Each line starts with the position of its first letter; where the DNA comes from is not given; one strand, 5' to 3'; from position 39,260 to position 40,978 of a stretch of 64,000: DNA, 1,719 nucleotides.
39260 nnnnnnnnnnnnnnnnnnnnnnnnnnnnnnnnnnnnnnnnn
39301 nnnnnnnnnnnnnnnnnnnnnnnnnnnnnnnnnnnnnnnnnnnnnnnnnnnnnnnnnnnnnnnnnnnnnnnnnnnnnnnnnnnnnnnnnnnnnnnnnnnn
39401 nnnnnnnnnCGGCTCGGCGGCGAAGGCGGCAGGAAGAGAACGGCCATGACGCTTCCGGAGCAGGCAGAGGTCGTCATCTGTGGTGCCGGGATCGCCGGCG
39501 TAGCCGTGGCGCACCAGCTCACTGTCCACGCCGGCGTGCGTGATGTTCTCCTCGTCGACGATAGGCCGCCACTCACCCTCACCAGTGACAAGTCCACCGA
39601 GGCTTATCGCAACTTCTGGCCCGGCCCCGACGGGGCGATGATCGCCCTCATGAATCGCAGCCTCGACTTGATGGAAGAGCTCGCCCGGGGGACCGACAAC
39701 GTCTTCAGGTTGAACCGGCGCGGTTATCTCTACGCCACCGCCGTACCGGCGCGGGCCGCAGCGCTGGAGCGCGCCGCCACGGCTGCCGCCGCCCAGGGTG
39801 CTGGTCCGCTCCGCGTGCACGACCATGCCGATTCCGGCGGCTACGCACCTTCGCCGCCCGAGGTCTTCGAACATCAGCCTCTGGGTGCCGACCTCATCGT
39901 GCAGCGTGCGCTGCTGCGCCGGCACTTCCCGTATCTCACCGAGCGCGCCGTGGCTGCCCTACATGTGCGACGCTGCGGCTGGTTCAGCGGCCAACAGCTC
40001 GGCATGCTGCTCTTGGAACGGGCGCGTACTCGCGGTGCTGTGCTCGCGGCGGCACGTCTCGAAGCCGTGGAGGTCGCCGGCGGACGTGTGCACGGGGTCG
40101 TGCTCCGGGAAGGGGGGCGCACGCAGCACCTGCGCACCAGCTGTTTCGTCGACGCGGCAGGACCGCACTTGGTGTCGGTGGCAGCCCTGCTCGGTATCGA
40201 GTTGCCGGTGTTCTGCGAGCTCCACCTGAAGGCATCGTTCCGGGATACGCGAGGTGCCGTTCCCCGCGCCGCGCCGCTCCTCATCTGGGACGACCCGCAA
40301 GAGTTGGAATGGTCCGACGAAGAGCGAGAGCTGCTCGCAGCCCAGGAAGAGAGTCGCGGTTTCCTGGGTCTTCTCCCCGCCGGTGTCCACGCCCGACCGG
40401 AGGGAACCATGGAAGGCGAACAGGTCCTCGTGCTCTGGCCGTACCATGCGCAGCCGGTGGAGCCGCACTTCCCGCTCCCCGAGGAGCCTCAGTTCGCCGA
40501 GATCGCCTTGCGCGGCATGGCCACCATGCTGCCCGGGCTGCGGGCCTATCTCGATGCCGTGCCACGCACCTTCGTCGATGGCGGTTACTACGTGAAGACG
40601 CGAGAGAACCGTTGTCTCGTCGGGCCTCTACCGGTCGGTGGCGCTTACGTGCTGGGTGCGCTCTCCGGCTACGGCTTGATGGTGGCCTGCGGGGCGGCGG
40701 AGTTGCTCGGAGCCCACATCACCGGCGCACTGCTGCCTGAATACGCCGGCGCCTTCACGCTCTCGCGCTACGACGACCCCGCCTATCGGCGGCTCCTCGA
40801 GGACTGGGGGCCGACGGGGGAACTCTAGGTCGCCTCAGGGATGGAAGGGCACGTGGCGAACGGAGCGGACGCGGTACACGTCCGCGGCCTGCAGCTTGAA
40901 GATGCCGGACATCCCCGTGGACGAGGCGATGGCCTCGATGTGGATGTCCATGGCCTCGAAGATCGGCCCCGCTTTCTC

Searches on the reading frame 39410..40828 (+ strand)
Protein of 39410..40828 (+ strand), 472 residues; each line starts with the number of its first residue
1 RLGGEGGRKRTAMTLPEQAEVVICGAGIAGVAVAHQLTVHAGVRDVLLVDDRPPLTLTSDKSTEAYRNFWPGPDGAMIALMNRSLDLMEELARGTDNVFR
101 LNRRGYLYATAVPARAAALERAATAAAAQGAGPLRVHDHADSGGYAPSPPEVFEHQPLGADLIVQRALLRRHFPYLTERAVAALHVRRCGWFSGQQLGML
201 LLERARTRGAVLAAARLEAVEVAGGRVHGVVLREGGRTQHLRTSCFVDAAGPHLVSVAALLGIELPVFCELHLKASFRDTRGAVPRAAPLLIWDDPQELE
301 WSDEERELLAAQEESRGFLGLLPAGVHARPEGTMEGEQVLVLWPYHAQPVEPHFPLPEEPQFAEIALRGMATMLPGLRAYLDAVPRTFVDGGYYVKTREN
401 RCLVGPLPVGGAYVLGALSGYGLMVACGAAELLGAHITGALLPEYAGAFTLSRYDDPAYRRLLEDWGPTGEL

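Call 37: search_protein_families(library=pfam, proteins=[window:39410-40828:+], max_evalue=0.001)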
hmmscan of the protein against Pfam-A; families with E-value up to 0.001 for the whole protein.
window:39410-40828:+ (472 aa): 4 families
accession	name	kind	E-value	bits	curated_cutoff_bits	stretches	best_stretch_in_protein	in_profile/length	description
PF01266.30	DAO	-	7.2e-24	85.4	27.9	1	21-433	2-350/353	FAD dependent oxidoreductase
PF00890.30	FAD_binding_2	-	3.1e-06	27.1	20.4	1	21-251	2-202/414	FAD binding domain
PF05834.18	Lycopene_cycl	-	0.00013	21.6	23.4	0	21-59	2-40/380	Lycopene cyclase protein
PF12831.13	FAD_oxidored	-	0.00019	21.3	27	0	206-252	100-146/416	FAD dependent oxidoreductase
